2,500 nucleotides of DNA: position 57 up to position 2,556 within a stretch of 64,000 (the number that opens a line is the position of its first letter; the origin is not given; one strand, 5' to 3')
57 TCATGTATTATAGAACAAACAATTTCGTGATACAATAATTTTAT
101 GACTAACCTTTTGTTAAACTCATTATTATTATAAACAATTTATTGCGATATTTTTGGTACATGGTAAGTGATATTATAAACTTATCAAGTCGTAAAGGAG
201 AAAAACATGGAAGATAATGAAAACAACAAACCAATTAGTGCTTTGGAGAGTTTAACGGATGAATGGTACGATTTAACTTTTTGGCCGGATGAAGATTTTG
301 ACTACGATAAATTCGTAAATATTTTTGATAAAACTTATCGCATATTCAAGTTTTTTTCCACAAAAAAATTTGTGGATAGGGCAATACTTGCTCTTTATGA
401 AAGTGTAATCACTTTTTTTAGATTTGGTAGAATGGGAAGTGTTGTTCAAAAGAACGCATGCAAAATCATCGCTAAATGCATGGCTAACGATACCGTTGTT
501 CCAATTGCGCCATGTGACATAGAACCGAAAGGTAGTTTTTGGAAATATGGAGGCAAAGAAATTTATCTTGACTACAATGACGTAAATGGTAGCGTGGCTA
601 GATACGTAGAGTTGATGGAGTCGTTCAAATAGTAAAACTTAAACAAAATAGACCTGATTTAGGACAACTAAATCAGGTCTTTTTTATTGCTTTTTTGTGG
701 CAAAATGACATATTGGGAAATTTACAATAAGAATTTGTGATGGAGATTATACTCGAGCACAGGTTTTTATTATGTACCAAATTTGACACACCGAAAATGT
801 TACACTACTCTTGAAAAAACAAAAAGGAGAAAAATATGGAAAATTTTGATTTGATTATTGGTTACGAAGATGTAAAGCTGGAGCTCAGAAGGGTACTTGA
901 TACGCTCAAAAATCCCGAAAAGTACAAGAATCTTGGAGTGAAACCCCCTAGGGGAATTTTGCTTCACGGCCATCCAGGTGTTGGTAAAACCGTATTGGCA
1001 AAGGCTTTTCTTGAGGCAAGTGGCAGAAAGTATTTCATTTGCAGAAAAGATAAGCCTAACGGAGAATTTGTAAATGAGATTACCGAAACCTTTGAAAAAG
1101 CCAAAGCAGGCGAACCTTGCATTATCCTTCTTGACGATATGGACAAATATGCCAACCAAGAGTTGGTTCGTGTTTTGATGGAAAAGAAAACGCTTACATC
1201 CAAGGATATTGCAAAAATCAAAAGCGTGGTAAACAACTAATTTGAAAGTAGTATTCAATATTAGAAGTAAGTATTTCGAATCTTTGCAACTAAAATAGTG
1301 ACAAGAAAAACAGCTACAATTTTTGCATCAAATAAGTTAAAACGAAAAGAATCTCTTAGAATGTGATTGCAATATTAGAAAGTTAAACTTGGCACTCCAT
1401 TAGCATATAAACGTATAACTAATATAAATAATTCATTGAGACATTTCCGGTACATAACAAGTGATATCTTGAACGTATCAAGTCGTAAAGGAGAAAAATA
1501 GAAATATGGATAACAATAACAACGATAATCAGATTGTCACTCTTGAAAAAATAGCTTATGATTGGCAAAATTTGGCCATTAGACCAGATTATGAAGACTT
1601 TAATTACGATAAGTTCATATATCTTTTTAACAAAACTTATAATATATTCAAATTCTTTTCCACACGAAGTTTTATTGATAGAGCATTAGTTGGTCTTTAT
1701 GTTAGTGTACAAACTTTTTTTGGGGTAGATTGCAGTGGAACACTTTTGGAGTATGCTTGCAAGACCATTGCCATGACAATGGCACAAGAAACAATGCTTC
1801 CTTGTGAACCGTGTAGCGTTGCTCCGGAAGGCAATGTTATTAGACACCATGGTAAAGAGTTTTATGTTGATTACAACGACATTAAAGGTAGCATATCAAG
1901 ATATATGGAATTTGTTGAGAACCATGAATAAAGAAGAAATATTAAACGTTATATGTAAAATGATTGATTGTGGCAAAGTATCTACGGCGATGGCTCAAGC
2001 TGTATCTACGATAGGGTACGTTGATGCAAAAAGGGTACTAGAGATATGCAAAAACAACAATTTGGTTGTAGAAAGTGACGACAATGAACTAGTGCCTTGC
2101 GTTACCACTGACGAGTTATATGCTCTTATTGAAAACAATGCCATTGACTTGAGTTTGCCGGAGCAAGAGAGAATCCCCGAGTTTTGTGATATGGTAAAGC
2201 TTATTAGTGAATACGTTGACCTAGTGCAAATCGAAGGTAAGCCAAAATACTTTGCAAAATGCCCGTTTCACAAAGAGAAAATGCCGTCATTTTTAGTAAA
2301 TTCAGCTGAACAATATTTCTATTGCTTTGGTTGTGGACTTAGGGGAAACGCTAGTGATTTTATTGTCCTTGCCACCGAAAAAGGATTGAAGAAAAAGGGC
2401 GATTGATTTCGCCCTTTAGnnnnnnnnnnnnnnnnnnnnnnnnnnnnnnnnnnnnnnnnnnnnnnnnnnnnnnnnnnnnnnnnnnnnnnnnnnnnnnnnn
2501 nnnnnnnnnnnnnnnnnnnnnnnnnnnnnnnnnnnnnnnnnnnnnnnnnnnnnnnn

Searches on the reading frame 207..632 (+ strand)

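Call 92: search_protein_families(library=pfam, proteins=[window:207-632:+], max_evalue=0.01)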
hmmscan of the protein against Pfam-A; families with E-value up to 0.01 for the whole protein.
window:207-632:+ (141 aa): 1 family
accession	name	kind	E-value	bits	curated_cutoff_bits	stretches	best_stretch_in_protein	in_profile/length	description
PF23835.1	DUF7205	-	0.0067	16.6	27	0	52-118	2-69/128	Domain of unknown function (DUF7205)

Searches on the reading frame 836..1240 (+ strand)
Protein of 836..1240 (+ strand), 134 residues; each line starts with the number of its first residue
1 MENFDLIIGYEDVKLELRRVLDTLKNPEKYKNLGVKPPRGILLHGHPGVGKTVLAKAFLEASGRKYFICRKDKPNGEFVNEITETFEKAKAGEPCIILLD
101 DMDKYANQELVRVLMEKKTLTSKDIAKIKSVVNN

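Call 92: search_protein_families(library=pfam, proteins=[window:836-1240:+], max_evalue=0.01)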
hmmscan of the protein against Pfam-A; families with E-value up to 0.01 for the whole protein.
window:836-1240:+ (134 aa): 17 families
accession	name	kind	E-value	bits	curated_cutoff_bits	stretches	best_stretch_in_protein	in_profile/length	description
PF00004.35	AAA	-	1.3e-13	52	21.2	1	41-109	1-73/131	ATPase family associated with various cellular activities (AAA)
PF13191.12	AAA_16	-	1.1e-09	39.5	32.6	1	38-67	24-55/167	AAA ATPase domain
PF24883.2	NPHP3_N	-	3.1e-05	24.7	24.8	1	39-60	23-44/164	Nephrocystin 3, N-terminal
PF07728.20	AAA_5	-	3.8e-05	24.1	22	1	41-114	2-86/139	AAA domain (dynein-related subfamily)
PF13401.12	AAA_22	-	6.3e-05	23.7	27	1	40-92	7-64/130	AAA domain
PF20720.3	nSTAND3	-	0.00059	20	27.2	1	41-102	20-74/155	Novel STAND NTPase 3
PF13671.12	AAA_33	-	0.001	19.8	27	1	41-73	2-32/143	AAA domain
PF25199.1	nSTAND_NTPase5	-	0.0011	19.2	34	1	31-108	34-111/145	Novel STAND NTPase 5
PF12775.13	AAA_7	-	0.0029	17.6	25.8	0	36-66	31-61/181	P-loop containing dynein motor region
PF13173.12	AAA_14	-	0.003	18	27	1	41-109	5-78/129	AAA domain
PF00910.28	RNA_helicase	-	0.0034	18.3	21.5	1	41-108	1-64/105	RNA helicase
PF13238.12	AAA_18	-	0.0059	17.5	29.4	1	41-95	1-55/128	AAA domain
PF07724.20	AAA_2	-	0.0066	16.9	27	0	86-114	68-95/166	AAA domain (Cdc48 subfamily)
PF00931.28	NB-ARC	-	0.0066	16.2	23.5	0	40-59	20-39/248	NB-ARC domain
PF05729.18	NACHT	-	0.0072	16.6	26.7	0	41-62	3-24/167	NACHT domain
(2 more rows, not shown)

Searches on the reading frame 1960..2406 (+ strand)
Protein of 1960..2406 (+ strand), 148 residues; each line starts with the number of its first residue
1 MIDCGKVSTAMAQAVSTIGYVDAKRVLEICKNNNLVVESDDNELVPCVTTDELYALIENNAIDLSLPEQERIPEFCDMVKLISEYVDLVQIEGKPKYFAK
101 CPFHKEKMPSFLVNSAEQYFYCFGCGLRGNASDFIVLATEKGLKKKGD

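Call 92: search_protein_families(library=pfam, proteins=[window:1960-2406:+], max_evalue=0.01)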
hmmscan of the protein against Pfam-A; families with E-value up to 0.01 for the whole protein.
window:1960-2406:+ (148 aa): 1 family
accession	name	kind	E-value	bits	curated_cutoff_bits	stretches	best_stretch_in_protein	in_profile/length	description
PF01807.25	Zn_ribbon_DnaG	-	1.1e-19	70.5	24.9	1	71-136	8-71/98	CHC2 zinc finger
